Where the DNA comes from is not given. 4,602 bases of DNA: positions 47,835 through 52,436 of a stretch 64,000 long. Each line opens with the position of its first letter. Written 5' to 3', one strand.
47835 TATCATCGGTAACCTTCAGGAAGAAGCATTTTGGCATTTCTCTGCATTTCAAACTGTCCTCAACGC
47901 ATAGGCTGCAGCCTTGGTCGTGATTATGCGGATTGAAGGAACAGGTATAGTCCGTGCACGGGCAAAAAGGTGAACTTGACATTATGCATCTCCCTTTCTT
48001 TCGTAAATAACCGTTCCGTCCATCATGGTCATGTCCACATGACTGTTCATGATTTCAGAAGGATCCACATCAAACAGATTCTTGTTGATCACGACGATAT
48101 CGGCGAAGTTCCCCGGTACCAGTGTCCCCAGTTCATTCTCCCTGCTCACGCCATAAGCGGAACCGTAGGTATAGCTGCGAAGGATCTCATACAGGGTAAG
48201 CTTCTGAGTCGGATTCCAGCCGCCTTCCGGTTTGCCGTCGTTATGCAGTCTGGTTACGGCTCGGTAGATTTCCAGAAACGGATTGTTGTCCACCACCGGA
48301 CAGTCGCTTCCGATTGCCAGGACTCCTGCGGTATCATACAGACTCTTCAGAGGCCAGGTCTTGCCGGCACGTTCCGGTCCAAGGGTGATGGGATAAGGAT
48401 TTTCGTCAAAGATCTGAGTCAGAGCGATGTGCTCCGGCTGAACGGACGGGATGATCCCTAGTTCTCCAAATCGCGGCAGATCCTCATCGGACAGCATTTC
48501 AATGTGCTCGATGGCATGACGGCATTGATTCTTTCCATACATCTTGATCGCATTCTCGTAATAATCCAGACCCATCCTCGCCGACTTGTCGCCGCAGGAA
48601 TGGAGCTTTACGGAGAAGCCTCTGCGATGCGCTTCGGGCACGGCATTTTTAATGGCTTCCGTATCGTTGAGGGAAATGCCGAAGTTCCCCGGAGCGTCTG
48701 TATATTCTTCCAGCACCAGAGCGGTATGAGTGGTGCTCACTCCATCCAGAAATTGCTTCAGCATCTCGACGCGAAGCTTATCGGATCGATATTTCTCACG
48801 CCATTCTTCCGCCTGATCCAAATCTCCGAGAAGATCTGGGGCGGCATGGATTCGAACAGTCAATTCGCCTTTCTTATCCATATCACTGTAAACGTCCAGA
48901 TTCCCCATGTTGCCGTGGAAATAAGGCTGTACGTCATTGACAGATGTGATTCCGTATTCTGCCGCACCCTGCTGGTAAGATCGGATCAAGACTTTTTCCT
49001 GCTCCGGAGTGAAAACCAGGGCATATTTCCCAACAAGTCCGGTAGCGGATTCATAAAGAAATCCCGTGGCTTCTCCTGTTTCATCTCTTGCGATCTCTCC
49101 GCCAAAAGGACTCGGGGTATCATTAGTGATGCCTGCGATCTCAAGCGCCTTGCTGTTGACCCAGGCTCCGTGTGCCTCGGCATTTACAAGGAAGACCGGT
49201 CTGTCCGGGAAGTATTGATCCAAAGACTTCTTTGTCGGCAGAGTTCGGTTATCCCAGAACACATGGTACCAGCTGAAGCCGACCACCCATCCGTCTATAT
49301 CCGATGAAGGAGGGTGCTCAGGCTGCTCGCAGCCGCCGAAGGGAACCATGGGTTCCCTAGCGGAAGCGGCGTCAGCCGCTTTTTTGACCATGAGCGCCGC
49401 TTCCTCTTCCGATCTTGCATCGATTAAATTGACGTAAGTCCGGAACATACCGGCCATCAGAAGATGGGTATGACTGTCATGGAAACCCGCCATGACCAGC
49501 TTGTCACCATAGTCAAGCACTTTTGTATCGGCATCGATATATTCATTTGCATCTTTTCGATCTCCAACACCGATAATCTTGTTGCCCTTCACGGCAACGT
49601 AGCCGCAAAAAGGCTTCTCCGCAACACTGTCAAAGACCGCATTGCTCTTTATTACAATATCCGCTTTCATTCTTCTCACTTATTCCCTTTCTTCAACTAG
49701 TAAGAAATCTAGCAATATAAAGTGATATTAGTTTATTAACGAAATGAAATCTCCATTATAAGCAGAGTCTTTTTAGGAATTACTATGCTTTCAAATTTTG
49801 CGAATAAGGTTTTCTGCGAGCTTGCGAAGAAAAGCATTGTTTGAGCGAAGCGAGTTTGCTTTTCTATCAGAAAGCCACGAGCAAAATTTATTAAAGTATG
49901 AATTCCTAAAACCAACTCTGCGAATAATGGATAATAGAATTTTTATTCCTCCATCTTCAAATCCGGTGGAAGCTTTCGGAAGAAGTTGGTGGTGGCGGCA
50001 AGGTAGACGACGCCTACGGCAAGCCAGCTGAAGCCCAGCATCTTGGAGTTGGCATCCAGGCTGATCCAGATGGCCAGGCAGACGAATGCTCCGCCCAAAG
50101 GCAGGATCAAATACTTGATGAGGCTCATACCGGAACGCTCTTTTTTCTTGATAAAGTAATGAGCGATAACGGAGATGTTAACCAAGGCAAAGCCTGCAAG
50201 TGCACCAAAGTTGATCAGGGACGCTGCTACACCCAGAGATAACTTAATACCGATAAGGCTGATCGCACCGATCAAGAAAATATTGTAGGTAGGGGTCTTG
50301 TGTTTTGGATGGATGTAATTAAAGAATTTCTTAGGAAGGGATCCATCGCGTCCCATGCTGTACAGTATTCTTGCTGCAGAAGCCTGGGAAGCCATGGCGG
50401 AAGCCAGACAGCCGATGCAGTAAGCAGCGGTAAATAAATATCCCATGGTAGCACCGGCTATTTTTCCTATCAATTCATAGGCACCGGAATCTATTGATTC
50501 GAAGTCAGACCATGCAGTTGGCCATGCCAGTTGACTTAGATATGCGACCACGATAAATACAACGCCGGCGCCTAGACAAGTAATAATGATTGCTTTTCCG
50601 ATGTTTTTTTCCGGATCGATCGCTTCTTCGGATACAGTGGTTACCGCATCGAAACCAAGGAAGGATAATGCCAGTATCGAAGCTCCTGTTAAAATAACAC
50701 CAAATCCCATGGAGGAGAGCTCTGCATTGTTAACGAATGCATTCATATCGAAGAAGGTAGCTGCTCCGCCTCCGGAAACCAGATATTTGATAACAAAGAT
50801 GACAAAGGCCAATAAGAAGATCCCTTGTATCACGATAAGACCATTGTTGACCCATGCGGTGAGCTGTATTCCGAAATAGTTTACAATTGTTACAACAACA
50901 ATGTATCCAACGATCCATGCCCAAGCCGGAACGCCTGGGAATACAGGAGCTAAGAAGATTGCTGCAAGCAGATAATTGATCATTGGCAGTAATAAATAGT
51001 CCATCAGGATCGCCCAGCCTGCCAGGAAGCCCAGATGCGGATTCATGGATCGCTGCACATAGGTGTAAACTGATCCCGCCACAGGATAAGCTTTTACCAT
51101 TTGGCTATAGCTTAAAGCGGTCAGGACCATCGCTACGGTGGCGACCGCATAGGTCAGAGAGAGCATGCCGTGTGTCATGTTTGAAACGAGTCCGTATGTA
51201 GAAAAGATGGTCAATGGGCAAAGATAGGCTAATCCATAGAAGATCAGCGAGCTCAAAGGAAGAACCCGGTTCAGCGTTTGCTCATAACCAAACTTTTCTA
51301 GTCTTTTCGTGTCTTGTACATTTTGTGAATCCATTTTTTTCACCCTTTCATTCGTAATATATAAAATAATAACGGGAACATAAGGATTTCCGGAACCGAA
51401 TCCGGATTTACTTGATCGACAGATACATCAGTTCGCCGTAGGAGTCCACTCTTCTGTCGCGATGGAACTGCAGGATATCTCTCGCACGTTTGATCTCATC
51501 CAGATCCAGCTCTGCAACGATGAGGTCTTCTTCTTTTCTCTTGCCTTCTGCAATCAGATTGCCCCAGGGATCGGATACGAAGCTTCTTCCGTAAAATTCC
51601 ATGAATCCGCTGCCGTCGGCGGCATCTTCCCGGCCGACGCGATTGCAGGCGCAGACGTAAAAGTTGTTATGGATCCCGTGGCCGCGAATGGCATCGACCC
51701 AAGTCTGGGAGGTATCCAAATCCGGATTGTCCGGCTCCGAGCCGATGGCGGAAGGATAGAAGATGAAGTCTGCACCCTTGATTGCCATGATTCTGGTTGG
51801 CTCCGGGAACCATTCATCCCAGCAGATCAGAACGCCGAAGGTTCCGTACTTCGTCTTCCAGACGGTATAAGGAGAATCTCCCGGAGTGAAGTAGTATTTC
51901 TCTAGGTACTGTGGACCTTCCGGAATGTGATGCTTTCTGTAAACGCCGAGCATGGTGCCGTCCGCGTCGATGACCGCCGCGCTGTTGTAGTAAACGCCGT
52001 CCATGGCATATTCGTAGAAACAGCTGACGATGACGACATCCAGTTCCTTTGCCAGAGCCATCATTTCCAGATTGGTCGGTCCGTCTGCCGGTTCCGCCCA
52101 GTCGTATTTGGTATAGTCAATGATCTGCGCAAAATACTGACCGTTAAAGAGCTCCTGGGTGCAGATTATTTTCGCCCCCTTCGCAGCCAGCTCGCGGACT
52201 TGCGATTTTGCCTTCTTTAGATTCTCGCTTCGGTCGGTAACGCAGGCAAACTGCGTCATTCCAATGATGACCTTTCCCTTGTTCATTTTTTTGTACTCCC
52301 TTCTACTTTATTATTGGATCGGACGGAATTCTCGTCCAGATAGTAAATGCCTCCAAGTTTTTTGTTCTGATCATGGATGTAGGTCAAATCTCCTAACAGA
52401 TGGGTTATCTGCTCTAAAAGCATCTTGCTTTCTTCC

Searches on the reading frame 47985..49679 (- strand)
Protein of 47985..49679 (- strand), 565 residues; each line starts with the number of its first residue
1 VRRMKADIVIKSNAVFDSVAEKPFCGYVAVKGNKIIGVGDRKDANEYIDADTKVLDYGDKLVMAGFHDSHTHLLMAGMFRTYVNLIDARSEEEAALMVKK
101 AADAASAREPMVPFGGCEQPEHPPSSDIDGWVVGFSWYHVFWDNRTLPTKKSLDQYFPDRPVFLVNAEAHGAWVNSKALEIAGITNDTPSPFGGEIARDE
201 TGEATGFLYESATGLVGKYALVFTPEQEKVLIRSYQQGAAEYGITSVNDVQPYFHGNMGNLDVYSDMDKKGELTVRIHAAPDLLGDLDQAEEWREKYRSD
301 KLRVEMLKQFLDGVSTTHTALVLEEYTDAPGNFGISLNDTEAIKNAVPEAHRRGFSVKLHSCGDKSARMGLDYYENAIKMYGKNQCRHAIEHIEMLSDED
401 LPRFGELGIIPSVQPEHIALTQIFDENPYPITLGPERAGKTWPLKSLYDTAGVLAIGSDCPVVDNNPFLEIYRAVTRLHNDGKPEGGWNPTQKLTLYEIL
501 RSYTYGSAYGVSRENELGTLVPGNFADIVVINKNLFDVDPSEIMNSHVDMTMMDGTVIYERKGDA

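Call 6: search_protein_families(library=pfam, proteins=[window:47985-49679:-])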
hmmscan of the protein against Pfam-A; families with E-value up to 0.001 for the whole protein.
window:47985-49679:- (565 aa): 2 families
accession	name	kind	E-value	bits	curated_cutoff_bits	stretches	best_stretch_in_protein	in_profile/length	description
PF07969.17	Amidohydro_3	-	7.1e-87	293.3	29.7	1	54-559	2-472/472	Amidohydrolase family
PF01979.26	Amidohydro_1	-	4.6e-11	43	25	1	223-557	29-344/345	Amidohydrolase family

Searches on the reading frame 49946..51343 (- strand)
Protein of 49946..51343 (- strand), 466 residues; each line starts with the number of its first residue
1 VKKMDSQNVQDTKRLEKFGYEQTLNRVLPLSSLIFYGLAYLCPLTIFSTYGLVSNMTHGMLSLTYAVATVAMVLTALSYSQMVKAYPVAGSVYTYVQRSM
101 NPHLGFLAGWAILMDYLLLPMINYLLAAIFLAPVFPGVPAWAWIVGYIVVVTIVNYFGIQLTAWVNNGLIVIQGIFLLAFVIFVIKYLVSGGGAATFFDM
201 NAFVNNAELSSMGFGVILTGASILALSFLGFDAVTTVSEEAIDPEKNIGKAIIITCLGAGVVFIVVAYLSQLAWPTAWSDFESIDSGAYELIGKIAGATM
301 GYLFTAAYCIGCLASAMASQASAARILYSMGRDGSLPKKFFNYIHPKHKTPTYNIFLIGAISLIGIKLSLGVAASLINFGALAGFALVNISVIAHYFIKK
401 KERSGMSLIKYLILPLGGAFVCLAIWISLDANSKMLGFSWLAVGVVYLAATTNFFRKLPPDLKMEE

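Call 7: search_protein_families(library=pfam, proteins=[window:49946-51343:-], max_evalue=0.1)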
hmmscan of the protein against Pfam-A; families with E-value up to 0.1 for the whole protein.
window:49946-51343:- (466 aa): 2 families
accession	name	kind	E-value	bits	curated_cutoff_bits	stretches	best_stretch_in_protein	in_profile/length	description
PF00324.27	AA_permease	-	1.1e-41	143.5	24.6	1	46-429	15-417/470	Amino acid permease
PF13520.12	AA_permease_2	-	3.8e-33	115.5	27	1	46-425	14-399/427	Amino acid permease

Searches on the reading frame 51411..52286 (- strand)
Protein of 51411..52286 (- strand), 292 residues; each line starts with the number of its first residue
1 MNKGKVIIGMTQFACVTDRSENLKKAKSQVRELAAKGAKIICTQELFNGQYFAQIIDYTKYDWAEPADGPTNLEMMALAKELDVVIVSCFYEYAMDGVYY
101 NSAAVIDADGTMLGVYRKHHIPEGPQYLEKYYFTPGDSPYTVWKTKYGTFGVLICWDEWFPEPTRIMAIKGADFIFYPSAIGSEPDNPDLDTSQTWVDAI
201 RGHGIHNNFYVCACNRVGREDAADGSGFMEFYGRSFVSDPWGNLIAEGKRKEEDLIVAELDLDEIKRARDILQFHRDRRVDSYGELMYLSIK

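Call 7: search_protein_families(library=pfam, proteins=[window:51411-52286:-], max_evalue=0.1)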
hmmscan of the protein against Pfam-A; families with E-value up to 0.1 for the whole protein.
window:51411-52286:- (292 aa): 1 family
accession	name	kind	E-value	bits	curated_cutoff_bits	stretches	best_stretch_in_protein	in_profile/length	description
PF00795.27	CN_hydrolase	-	3.2e-55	187.7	23.2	1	9-269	6-255/256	Carbon-nitrogen hydrolase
